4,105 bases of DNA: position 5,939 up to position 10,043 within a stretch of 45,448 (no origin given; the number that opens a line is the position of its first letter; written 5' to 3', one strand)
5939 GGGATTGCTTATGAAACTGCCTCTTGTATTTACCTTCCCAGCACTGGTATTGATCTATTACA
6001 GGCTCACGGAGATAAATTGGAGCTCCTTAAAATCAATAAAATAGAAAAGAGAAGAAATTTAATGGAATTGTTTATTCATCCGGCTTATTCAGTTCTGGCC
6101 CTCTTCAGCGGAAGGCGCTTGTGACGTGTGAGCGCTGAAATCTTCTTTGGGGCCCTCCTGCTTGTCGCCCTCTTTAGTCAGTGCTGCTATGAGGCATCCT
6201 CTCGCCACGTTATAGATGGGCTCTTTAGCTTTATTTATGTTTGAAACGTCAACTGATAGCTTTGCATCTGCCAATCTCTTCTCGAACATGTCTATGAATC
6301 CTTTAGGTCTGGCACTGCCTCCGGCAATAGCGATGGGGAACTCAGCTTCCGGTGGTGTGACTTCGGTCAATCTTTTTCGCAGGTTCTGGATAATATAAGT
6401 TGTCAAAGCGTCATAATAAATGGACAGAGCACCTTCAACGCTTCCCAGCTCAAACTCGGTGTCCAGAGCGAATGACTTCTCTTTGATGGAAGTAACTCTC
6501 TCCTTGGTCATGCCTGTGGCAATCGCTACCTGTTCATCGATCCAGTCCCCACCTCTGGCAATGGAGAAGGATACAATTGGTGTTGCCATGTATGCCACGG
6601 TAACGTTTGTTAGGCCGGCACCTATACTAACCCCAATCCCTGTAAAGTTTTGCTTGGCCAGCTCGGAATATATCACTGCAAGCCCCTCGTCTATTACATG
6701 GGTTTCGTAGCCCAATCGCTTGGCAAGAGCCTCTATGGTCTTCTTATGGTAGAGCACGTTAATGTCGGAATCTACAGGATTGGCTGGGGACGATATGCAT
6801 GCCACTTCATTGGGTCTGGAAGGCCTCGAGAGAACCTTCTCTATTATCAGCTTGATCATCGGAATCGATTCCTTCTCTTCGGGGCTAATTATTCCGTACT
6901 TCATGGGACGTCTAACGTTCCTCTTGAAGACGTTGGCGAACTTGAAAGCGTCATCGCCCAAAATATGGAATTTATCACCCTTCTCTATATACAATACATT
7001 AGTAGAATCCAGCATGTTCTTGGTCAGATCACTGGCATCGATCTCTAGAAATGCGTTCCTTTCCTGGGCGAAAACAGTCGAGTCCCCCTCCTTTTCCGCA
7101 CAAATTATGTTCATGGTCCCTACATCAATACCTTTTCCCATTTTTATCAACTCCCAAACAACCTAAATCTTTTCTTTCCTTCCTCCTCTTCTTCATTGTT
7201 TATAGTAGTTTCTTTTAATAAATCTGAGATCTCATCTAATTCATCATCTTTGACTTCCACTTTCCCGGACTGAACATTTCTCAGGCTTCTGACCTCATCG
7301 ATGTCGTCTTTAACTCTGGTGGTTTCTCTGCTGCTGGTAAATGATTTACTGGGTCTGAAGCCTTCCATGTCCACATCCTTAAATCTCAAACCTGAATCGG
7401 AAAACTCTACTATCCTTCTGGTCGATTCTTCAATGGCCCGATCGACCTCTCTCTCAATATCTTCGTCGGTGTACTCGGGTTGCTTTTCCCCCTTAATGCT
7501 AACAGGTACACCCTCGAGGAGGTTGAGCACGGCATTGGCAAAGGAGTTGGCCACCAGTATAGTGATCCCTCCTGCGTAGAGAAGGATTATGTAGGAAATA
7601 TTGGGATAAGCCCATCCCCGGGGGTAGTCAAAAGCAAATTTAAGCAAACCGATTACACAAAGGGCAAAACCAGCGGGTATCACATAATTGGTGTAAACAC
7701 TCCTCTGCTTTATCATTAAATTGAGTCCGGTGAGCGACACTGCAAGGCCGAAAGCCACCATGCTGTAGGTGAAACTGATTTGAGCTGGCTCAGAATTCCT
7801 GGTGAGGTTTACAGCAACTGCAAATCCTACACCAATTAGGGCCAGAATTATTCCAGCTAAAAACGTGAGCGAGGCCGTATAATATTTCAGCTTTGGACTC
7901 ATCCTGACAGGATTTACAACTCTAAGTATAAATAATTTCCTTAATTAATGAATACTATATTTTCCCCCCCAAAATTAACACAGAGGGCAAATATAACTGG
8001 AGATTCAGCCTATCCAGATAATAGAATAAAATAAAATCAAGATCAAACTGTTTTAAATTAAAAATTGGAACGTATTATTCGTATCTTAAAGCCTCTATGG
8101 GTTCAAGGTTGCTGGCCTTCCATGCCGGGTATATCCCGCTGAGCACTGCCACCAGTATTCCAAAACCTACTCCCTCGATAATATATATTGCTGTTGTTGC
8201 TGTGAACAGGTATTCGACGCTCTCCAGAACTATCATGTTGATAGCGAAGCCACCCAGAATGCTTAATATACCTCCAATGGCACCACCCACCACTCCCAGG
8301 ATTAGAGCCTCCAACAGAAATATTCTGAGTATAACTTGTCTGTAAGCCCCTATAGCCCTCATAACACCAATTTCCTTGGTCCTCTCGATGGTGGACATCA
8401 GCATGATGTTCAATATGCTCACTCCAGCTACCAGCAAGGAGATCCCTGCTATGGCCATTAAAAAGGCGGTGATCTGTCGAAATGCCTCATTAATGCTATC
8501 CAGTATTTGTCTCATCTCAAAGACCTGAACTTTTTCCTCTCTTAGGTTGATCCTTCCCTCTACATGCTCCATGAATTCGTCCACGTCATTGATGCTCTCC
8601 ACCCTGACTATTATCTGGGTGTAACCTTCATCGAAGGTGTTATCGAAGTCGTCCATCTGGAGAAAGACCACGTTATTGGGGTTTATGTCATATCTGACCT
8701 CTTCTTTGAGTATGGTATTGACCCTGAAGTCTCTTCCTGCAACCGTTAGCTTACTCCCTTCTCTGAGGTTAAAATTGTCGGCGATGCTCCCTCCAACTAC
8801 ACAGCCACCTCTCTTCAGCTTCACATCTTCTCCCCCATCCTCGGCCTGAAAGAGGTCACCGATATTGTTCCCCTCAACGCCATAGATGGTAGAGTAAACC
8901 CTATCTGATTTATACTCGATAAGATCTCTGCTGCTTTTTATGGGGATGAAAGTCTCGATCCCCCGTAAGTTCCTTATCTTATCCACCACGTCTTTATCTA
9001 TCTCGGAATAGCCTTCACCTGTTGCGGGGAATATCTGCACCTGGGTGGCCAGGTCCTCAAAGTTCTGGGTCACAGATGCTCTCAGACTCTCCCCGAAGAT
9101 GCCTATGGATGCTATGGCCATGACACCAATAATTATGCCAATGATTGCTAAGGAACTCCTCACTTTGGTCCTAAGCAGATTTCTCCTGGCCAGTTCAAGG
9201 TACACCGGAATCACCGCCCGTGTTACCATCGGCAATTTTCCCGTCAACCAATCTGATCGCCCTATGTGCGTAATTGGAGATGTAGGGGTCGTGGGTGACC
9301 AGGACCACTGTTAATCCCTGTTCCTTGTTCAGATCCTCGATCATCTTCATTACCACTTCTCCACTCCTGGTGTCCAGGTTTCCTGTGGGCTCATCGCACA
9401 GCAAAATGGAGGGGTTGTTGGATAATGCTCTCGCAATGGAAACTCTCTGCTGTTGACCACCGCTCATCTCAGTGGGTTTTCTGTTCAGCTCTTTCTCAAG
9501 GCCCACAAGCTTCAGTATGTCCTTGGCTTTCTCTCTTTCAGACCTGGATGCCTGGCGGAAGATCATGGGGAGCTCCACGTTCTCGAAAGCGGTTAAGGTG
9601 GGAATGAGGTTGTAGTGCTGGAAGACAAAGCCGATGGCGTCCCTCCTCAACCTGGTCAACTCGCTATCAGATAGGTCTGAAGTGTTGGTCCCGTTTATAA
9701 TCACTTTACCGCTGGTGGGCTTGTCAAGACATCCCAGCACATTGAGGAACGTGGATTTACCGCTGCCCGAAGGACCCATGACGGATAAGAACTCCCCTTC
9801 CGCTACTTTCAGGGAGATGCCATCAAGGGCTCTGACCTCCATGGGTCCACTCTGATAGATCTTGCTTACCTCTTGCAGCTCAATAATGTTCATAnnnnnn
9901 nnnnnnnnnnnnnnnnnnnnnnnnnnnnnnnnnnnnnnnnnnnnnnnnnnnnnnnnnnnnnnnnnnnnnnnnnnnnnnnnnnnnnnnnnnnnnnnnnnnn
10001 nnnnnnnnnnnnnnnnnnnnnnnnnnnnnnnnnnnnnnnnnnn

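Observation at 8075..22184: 14-kb same-strand super-cluster: three exporters, each preceded by its own CARDB/COG1361-repeat anchored protein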

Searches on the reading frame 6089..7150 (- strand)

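Call 76: search_protein_families(library=pfam, proteins=[window:6089-7150:-], max_evalue=0.0001)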
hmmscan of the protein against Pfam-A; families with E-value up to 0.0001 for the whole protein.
window:6089-7150:- (353 aa): 2 families
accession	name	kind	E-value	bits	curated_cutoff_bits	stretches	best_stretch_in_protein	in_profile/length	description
PF25216.1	Volactin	-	2.1e-125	418.9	35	1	4-323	1-321/321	Volactin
PF06723.19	MreB_Mbl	-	1.7e-08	34.1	27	1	61-208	39-184/327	MreB/Mbl protein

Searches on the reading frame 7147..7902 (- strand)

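Call 76: search_protein_families(library=pfam, proteins=[window:7147-7902:-], max_evalue=0.0001)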
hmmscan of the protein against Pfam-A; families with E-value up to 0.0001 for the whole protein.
window:7147-7902:- (251 aa): 1 family
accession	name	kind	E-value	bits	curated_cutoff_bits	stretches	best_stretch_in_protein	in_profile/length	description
PF23600.1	DUF7139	-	8.4e-08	32.4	30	1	8-125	21-142/150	Domain of unknown function (DUF7139)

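Call 90: search_protein_families(library=padloc, proteins=[window:7147-7902:-], max_evalue=0.001)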
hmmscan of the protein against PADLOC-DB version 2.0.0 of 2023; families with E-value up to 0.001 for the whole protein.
window:7147-7902:- (251 aa): 0 families

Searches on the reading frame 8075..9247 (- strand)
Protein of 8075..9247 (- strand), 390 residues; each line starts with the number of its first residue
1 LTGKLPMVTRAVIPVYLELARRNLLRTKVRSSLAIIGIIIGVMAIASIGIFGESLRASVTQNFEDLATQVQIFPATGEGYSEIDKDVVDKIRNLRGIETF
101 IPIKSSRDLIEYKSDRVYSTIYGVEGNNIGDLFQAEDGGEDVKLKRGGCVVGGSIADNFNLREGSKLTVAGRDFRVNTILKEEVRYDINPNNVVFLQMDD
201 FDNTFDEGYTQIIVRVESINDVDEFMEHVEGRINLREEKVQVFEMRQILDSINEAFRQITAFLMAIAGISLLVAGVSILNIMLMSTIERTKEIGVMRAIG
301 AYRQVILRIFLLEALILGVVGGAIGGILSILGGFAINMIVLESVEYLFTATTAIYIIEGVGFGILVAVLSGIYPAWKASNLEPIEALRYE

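Call 5: search_protein_families(library=ncbifam, proteins=[window:8075-9247:-], max_evalue=0.01)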
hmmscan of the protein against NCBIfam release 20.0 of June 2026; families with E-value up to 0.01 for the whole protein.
window:8075-9247:- (390 aa): 10 families
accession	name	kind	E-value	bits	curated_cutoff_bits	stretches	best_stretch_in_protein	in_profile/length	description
NF007826.0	PRK10535.1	equivalog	1.3e-32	112.9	966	2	210-388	470-646/648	macrolide ABC transporter ATP-binding protein/permease MacB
TIGR02212.1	lolCE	equivalog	3.3e-23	82.3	362.45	1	20-390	13-411/411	lipoprotein-releasing ABC transporter permease subunit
TIGR03434.1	ADOP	subfamily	4.4e-22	78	622.3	1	189-390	610-803/803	ADOP family duplicated permease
NF038346.1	FtsX_actino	exception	3.6e-14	52.8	250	1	240-370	160-297/308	permease-like cell division protein FtsX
NF008076.0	PRK10814.1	exception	9.9e-12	44.6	473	1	270-390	272-399/399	lipoprotein-releasing ABC transporter permease subunit LolC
NF008357.0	PRK11146.1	exception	8.6e-09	34.7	439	1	66-385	62-409/414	lipoprotein-releasing ABC transporter permease subunit LolE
TIGR00439.2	FtsX_Gneg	equivalog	7.4e-08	31.9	255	1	247-377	157-285/292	permease-like cell division protein FtsX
NF038347.1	FtsX_Gpos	exception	1.9e-07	30.8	225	1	197-332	112-240/296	permease-like cell division protein FtsX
TIGR02213.1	lolE_release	exception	4.5e-07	29.1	540.35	1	173-383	169-404/411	lipoprotein-releasing ABC transporter permease subunit LolE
NF041854.1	ABC_perm_YbbP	equivalog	7.1e-06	24.2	999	1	146-325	576-749/806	putative ABC transporter permease subunit YbbP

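Call 57: find_related_loci(query=A4, collection=metagenome_contigs, flank=4000)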
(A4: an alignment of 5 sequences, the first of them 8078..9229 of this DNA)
Query A4 (384 aa) in metagenome_contigs; peptide patterns used: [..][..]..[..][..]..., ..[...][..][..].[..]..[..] (x = any residue, [..] = any of these).
600 stretches matched a pattern (row limit reached: there are more); 572 encode a relative of the query (tblastn E <= 1e-3); the best 80 are kept; 80 distinct loci.
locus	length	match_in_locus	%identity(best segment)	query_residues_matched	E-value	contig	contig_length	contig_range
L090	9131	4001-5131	66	6-384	5e-165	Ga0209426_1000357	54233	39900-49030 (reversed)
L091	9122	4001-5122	55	9-384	2e-130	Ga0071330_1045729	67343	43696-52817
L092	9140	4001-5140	53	4-384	1e-116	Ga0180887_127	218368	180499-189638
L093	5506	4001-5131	47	7-384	1e-112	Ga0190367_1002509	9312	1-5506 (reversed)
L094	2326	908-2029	45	9-384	2e-111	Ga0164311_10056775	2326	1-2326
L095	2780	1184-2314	43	4-384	2e-96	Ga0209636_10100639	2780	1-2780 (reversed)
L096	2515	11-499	67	222-384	1e-69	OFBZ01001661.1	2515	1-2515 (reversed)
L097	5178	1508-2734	32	16-384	6e-39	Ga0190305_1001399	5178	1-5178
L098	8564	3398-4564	29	13-384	8e-38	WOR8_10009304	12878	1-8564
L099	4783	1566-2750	29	8-384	7e-37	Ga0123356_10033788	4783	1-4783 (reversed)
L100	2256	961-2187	27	22-384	2e-35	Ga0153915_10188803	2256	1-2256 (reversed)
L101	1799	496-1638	29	11-381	3e-35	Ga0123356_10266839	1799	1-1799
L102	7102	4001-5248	29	22-384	9e-34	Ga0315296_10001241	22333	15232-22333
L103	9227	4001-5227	29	22-384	7e-34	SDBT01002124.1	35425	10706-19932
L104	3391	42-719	34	160-384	2e-33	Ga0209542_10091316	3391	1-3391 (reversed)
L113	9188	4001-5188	27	11-384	6e-31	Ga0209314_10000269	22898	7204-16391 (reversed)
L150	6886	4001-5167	27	16-384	1e-24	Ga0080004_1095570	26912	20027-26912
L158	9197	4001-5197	28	22-384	4e-31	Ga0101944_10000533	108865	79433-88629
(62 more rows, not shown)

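Call 66: list_cluster_members(proteins=[L098:1834-3360:+, L113:2078-3967:+, L150:2030-3952:+, L098:3374-4564:+, L113:3983-5188:+, L150:3968-5167:+, L158:3950-5197:+, L098:4560-5216:+, L089:7001-8173:+, L036:178-1818:+])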
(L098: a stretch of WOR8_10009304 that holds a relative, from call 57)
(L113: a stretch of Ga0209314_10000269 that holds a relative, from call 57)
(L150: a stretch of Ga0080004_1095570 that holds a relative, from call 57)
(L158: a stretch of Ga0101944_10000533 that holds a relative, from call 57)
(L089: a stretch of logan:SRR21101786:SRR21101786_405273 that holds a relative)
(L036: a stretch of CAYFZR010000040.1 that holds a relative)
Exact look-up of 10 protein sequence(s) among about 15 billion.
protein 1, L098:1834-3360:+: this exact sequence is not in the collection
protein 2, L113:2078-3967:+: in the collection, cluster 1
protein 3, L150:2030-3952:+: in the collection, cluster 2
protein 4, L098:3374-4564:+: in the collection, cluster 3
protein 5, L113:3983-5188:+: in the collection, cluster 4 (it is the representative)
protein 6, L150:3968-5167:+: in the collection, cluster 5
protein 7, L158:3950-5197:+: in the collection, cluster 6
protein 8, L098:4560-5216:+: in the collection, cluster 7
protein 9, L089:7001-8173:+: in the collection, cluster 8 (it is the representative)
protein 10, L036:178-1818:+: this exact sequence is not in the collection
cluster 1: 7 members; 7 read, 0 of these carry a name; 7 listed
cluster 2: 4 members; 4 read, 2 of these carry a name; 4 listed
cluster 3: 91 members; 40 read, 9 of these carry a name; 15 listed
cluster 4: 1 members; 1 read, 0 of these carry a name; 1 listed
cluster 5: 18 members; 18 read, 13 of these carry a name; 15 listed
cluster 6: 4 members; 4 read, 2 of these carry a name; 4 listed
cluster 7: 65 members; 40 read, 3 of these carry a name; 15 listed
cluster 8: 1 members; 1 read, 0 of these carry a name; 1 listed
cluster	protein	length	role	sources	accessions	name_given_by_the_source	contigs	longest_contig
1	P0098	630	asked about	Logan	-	-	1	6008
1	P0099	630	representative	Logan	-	-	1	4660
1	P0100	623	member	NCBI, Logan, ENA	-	-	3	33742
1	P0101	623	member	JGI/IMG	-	-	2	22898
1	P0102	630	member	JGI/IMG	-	-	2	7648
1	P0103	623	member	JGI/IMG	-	-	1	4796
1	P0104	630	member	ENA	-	-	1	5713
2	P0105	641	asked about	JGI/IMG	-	-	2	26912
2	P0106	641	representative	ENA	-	-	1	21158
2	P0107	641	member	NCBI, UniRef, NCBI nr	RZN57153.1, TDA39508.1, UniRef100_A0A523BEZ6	MAG: hypothetical protein DSO09_02210 [Candidatus Methanomethylicota archaeon] | CARDB domain-containing protein n=1 Tax=Thermoproteota archaeon TaxID=2056631 ... | MAG: hypothetical protein EF809_01420 [Candidatus Verstraetearchaeota archaeon]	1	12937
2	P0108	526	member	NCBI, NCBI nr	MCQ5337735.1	MAG: hypothetical protein NO475_06060, partial [Candidatus Methanomethylicia archaeon] | hypothetical protein [Candidatus Methanomethylicia archaeon]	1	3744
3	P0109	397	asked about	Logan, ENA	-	-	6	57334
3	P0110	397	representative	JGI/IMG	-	-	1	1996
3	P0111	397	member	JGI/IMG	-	putative ABC transport system permease protein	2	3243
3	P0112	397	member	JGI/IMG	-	putative ABC transport system permease protein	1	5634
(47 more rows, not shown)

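Call 76: search_protein_families(library=pfam, proteins=[window:8075-9247:-], max_evalue=0.0001)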
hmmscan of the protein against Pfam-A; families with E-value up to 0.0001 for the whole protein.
window:8075-9247:- (390 aa): 2 families
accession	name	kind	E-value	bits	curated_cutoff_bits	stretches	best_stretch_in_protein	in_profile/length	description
PF12704.14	MacB_PCD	-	3.8e-22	80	27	1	31-230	1-205/207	MacB-like periplasmic core domain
PF02687.27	FtsX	-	7.4e-19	68.4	25.5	1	265-383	2-120/120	FtsX-like permease C-terminal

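Call 88: search_protein_families(library=pfam, alignment_id=A6, max_evalue=0.001)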
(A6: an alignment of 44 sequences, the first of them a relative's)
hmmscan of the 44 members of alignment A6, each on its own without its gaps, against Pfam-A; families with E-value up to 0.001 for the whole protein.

A. member 1, L103:2061-3236:+ (392 aa): 5 families
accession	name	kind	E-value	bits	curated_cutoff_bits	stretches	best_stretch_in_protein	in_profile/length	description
PF12698.13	ABC2_membrane_3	-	9.9e-53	179.9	31.6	1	27-382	2-345/347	ABC-2 family transporter protein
PF01061.29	ABC2_membrane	-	1.6e-34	119.7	26.9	1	191-355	51-210/211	ABC-2 type transporter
PF12679.13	ABC2_membrane_2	-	4.1e-17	62.8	27.2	1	13-377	2-276/283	ABC-2 family transporter protein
PF03379.19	CcmB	-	9.2e-11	42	24.9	1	193-319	42-167/215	CcmB protein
PF12730.13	ABC2_membrane_4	-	4.6e-05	23.9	27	1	202-297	56-154/179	ABC-2 family transporter protein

B. families by the number of members that match (of 44 scanned): 46 families (the first 25 are shown)
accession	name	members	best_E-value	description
PF12698.13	ABC2_membrane_3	10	9.9e-53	ABC-2 family transporter protein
PF01061.29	ABC2_membrane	10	1.6e-34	ABC-2 type transporter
PF16576.10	HlyD_D23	8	2.9e-31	Barrel-sandwich domain of CusB or HlyD membrane-fusion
PF13437.12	HlyD_3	8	1.8e-30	HlyD family secretion protein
PF00364.28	Biotin_lipoyl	7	1.5e-12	Biotin-requiring enzyme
PF12679.13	ABC2_membrane_2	6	4.1e-17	ABC-2 family transporter protein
PF13533.13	Biotin_lipoyl_2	6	2.2e-12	Biotin-lipoyl like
PF12700.13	HlyD_2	4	1.8e-06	HlyD family secretion protein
PF07831.19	PYNP_C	4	2.8e-05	Pyrimidine nucleoside phosphorylase C-terminal domain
PF01244.27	Peptidase_M19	3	4.3e-93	Membrane dipeptidase (Peptidase family M19)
PF03551.20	PadR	3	3.3e-14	Transcriptional regulator PadR-like family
PF03379.19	CcmB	3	4e-11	CcmB protein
PF00916.26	Sulfate_transp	2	5.7e-87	Sulfate permease family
PF00248.27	Aldo_ket_red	2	2.3e-77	Aldo/keto reductase family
PF10080.14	FtrD-like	2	9e-26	Membrane iron-sulfur containing protein FtrD-like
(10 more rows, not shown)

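Call 90: search_protein_families(library=padloc, proteins=[window:8078-9229:-], max_evalue=0.001)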
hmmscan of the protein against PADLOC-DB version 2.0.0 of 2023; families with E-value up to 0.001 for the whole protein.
window:8078-9229:- (384 aa): 2 families
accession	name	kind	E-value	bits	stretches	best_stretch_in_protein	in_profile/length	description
PDLC01991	CARF_m8--CARF_LolE_TM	-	3.7e-11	39.9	1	9-375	170-550/810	-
PDLC01990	CARF_m8--CARF_Beta-galactosidase_LolE_TM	-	6.8e-08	28.2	1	261-375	1416-1528/1791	-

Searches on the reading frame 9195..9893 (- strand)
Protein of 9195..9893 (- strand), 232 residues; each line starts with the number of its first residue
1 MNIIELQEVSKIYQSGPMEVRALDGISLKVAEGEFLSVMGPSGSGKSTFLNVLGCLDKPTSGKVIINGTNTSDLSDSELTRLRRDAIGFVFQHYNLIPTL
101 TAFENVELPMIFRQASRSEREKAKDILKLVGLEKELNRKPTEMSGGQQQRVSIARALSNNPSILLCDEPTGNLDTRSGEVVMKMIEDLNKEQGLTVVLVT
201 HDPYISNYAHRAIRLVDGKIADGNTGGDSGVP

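Call 4: search_protein_families(library=pfam, proteins=[window:9195-9893:-], max_evalue=0.01)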
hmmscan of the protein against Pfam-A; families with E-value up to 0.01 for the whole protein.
window:9195-9893:- (232 aa): 6 families
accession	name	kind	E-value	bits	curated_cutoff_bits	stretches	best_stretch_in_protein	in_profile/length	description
PF00005.33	ABC_tran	-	2.7e-36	125.6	25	1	23-170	1-136/137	ABC transporter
PF13304.12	AAA_21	-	2.2e-07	31.7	27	1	80-206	176-303/304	AAA domain, putative AbiEii toxin, Type IV TA system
PF02463.25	SMC_N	-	1.3e-05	25.2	40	1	33-215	24-211/220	RecF/RecN/SMC N terminal domain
PF13401.12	AAA_22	-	0.0026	18.5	27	0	34-199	6-121/130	AAA domain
PF13555.12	AAA_29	-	0.0028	17.8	27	1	27-51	16-40/61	P-loop containing region of AAA domain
PF03193.22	RsgA_GTPase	-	0.0087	16.3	30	0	31-54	104-127/174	RsgA GTPase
